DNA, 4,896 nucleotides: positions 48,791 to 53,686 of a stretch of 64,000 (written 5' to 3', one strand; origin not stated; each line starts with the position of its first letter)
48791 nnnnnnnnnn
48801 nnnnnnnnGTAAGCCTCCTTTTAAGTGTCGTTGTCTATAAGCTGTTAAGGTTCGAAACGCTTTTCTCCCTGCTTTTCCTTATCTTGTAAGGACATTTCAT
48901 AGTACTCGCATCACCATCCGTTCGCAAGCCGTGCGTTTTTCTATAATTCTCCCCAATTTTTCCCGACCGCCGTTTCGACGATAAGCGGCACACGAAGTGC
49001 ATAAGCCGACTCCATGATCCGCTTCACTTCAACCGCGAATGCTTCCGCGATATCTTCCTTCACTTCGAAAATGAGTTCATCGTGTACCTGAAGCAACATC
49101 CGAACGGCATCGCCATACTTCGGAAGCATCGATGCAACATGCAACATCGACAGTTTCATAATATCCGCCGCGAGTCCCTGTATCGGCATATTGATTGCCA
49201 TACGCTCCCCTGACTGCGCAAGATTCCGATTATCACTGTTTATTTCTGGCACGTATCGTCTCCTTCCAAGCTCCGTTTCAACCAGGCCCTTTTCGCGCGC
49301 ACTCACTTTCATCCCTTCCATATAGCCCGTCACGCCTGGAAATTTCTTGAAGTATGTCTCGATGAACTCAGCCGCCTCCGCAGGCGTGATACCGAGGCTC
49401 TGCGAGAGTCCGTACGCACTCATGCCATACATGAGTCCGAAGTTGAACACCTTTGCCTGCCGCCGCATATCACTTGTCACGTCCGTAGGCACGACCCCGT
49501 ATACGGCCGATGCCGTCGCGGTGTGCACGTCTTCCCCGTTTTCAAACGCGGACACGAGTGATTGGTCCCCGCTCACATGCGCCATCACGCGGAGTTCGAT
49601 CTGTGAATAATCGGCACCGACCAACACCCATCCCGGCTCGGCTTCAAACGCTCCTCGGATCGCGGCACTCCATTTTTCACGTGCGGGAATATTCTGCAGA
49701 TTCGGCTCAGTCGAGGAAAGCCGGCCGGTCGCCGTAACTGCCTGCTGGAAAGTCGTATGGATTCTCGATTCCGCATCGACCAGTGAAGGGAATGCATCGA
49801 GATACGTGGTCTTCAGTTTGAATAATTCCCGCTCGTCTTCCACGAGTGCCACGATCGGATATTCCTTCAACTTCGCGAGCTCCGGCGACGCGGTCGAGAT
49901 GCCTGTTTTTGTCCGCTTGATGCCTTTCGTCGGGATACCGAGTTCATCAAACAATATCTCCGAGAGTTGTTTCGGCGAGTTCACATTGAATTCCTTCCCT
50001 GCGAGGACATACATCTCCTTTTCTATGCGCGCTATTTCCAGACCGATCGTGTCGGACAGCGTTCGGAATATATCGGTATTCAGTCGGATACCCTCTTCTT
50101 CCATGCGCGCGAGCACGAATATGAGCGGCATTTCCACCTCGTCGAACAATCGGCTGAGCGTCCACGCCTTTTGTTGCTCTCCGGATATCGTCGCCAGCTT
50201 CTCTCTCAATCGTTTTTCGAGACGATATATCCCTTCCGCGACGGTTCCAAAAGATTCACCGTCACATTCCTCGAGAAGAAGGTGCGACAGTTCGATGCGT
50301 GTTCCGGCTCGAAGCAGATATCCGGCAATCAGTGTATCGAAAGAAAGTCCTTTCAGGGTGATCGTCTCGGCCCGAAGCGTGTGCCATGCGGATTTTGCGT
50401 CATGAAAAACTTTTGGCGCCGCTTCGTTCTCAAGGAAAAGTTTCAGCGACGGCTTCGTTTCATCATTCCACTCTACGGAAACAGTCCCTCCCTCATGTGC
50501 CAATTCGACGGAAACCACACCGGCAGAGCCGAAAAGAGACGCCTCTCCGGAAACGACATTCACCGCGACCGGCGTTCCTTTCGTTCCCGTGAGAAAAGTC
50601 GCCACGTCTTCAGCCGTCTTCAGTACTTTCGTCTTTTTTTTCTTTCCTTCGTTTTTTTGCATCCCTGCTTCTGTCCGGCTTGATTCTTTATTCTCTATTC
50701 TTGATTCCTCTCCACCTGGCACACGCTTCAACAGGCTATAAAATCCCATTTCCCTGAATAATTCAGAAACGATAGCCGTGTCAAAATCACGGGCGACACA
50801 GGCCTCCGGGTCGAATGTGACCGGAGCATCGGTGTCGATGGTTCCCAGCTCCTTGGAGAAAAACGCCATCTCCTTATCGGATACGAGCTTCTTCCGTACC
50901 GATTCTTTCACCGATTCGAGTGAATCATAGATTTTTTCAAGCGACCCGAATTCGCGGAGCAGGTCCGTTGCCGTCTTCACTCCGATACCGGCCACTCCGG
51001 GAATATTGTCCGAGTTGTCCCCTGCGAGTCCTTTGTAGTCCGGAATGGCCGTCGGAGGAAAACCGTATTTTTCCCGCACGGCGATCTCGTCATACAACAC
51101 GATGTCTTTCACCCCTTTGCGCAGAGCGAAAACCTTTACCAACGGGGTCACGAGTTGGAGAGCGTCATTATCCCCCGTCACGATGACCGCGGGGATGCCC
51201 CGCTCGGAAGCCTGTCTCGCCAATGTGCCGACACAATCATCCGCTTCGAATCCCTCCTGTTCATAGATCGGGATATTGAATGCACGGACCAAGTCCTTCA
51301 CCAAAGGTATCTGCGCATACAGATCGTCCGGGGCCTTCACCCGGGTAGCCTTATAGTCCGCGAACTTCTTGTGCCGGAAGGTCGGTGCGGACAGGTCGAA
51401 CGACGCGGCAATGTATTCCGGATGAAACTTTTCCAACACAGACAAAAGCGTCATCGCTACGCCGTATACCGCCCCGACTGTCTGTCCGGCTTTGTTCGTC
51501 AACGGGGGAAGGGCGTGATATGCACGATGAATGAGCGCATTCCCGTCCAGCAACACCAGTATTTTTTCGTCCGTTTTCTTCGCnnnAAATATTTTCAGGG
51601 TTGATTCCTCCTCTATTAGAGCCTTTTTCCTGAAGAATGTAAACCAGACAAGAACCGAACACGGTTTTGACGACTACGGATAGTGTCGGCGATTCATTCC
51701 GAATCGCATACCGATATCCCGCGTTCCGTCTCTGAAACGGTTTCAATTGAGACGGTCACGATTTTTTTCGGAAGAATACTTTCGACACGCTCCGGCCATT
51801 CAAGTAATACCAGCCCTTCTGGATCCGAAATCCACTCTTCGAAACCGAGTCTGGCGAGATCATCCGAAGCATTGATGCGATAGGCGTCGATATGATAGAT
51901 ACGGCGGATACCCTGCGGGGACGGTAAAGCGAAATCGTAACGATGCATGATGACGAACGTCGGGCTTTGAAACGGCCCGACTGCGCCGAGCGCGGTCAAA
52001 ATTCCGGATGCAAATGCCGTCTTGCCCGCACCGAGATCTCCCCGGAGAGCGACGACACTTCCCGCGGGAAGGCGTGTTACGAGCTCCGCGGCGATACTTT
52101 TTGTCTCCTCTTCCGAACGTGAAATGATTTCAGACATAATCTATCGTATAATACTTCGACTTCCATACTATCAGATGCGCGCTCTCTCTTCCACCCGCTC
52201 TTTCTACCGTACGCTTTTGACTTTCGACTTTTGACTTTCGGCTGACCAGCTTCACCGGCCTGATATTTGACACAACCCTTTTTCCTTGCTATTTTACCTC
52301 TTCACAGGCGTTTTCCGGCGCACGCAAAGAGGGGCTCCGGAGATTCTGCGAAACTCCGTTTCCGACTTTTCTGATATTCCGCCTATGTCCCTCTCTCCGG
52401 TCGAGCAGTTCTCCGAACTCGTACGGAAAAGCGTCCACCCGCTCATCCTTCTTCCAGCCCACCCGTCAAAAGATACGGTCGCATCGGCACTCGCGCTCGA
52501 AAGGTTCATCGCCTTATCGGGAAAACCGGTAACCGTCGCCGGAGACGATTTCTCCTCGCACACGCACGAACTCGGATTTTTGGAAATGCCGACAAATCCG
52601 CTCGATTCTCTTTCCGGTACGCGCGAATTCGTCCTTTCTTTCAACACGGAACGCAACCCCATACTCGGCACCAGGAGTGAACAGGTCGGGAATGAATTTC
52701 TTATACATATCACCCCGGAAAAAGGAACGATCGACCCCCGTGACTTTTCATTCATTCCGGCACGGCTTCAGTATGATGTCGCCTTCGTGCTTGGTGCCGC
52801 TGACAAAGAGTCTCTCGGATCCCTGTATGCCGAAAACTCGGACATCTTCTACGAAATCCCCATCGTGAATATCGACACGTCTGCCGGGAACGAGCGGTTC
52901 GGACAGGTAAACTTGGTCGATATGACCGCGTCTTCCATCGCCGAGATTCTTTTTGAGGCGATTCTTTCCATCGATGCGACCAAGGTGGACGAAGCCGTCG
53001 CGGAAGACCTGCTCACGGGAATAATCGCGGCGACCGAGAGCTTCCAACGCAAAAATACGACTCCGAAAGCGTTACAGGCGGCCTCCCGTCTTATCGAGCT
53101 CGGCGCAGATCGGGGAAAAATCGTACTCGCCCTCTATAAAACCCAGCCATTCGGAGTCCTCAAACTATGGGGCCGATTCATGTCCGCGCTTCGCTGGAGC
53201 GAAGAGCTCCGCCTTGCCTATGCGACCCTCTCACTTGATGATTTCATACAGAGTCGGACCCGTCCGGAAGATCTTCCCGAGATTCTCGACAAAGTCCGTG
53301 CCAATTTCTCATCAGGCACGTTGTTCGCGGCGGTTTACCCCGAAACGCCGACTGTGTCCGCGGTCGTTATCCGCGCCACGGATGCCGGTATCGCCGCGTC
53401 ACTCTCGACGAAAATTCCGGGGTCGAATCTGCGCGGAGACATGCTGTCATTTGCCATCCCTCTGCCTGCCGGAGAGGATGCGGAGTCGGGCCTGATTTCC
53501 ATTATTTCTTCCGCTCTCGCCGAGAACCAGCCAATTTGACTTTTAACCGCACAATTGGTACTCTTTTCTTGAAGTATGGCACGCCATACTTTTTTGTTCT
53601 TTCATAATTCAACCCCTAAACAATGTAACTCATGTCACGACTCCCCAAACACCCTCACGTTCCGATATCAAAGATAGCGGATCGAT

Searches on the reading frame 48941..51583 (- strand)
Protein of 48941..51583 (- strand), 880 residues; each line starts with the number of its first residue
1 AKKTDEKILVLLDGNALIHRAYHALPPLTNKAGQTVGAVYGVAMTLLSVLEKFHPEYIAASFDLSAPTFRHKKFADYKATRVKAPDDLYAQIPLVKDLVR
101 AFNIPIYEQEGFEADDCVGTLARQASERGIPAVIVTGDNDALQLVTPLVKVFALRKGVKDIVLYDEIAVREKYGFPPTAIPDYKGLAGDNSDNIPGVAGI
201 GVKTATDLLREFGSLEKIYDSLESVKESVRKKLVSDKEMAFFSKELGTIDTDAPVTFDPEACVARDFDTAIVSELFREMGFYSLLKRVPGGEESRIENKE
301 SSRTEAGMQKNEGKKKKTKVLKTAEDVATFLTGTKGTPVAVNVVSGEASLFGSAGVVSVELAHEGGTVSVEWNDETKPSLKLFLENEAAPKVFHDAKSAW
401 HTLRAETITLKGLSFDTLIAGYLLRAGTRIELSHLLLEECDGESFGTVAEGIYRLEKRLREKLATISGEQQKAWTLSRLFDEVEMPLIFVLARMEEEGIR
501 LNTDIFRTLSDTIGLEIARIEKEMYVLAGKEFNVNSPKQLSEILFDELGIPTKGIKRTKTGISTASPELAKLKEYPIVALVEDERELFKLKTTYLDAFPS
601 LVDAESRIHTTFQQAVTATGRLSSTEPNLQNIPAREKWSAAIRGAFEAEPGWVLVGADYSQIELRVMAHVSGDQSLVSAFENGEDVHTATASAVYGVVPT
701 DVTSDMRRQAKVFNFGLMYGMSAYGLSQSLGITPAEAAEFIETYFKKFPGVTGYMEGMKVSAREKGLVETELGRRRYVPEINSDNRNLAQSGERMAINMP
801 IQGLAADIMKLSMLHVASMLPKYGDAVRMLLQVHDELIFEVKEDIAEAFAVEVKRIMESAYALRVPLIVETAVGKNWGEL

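Call 8: search_protein_families(library=pfam, proteins=[window:48941-51583:-], max_evalue=0.001)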
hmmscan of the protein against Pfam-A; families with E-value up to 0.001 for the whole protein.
window:48941-51583:- (880 aa): 4 families
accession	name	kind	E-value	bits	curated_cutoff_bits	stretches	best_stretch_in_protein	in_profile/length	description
PF00476.26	DNA_pol_A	-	6.8e-147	489.8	34.3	1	505-879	3-381/381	DNA polymerase family A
PF02739.22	5_3_exonuc_N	-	1.4e-53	181.4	34.3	1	9-174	2-164/164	5'-3' exonuclease, N-terminal resolvase-like domain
PF01367.25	5_3_exonuc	-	7.7e-31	106.9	40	1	176-269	2-96/97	5'-3' exonuclease, C-terminal SAM fold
PF22619.2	DNA_polI_exo1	-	2.5e-08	34.3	27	1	357-426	16-86/140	DNA polymerase I, ribonuclease H-like domain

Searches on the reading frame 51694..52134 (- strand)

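Call 8: search_protein_families(library=pfam, proteins=[window:51694-52134:-], max_evalue=0.001)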
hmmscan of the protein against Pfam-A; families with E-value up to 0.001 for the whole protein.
window:51694-52134:- (146 aa): 1 family
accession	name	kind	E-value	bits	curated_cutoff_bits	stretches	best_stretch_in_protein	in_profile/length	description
PF02367.23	TsaE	-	1.6e-34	119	26.6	1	6-138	2-126/128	Threonylcarbamoyl adenosine biosynthesis protein TsaE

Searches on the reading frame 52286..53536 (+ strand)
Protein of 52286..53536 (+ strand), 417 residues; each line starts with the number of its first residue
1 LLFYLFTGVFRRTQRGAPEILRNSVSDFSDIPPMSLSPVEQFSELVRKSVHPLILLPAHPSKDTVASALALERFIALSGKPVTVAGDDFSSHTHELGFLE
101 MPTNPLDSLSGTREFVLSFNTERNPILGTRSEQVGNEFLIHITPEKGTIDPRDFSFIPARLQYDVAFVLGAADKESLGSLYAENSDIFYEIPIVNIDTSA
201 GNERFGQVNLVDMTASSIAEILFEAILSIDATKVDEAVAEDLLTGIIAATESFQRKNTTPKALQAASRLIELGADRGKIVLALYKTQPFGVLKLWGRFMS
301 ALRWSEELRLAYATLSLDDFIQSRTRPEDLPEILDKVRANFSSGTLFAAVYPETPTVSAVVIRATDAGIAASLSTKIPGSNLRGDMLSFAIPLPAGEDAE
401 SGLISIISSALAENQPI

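Call 8: search_protein_families(library=pfam, proteins=[window:52286-53536:+], max_evalue=0.001)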
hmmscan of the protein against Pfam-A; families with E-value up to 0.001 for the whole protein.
window:52286-53536:+ (417 aa): 0 families

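Call 76: search_protein_families(library=ncbifam, proteins=[window:52385-53536:+], max_evalue=0.01)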
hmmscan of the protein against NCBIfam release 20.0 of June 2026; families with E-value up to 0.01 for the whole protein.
window:52385-53536:+ (384 aa): 1 family
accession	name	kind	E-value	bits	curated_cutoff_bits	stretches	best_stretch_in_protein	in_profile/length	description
NF053633.1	OlncasPapPhNrnA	equivalog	0.0018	17.3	350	1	175-285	123-229/317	bifunctional oligoribonuclease/PAP phosphatase NrnA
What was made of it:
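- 52385..53539 (+): Conserved upstream neighbour: a ~384-aa DHH-family (distantly NrnA-like) protein. The window copy gives only a weak NrnA hit (E = 0.0018, call 76).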
